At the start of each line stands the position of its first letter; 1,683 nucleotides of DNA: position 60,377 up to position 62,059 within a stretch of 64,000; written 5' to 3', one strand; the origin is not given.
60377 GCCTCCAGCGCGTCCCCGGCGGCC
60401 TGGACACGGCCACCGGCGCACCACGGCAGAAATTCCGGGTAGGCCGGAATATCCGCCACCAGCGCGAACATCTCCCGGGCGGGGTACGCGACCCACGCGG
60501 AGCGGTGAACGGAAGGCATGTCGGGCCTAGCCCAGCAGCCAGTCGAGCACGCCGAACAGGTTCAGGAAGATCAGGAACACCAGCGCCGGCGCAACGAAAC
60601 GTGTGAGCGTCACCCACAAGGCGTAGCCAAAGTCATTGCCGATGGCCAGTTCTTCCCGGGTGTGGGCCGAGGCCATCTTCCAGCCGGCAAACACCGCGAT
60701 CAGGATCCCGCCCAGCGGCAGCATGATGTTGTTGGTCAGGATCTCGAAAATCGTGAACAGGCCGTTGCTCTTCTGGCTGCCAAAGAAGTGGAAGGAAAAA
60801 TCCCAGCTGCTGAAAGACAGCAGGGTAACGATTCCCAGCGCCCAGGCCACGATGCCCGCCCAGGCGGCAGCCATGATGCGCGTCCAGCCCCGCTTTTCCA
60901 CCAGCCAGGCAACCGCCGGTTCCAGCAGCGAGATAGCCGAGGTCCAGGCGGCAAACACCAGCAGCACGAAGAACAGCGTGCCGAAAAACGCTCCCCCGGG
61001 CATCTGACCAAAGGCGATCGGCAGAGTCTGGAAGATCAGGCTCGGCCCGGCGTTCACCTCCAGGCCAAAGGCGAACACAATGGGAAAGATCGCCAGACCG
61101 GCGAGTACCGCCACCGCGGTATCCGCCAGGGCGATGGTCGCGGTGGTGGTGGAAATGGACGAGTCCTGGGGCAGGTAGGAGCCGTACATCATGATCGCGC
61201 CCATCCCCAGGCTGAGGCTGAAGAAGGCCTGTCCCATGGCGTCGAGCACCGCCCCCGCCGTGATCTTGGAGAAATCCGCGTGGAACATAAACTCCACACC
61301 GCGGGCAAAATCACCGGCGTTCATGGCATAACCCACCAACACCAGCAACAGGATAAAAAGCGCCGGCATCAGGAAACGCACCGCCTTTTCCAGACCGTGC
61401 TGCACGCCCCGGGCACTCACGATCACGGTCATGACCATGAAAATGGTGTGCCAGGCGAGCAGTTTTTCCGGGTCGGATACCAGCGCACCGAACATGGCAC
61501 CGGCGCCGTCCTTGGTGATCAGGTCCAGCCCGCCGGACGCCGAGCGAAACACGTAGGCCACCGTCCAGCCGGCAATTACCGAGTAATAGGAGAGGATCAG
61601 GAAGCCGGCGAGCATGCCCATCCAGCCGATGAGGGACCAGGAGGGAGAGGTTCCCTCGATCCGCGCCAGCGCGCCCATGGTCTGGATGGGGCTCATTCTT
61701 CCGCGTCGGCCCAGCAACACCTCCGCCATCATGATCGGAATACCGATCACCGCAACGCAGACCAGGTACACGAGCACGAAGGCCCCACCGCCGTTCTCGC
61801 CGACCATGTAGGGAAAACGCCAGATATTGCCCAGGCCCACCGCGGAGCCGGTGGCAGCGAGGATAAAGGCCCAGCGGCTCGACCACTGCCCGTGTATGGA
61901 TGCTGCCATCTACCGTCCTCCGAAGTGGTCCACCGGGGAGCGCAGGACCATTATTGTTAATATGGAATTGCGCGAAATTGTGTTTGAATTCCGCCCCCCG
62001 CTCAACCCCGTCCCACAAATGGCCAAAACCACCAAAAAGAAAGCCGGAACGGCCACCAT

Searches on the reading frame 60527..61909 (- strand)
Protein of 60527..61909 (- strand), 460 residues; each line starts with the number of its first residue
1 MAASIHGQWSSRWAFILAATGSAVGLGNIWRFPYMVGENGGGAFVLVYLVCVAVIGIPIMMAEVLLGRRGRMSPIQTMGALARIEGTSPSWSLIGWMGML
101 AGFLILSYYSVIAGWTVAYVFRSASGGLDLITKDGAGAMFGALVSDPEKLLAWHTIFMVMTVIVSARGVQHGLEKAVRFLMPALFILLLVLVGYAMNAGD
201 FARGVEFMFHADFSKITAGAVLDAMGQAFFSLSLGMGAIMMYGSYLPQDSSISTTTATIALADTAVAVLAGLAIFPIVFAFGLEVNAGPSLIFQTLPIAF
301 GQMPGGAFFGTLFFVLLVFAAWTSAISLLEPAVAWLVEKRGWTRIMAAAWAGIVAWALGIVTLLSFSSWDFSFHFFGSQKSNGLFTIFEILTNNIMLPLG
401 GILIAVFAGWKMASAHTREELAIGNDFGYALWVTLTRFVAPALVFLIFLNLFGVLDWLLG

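Call 79: search_protein_families(library=pfam, proteins=[window:60527-61909:-], max_evalue=0.000001)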
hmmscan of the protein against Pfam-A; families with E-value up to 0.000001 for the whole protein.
window:60527-61909:- (460 aa): 1 family
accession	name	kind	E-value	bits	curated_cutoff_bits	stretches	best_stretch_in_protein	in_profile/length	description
PF00209.24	SNF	-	1.7e-49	169.4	27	2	7-126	2-115/524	Sodium:neurotransmitter symporter family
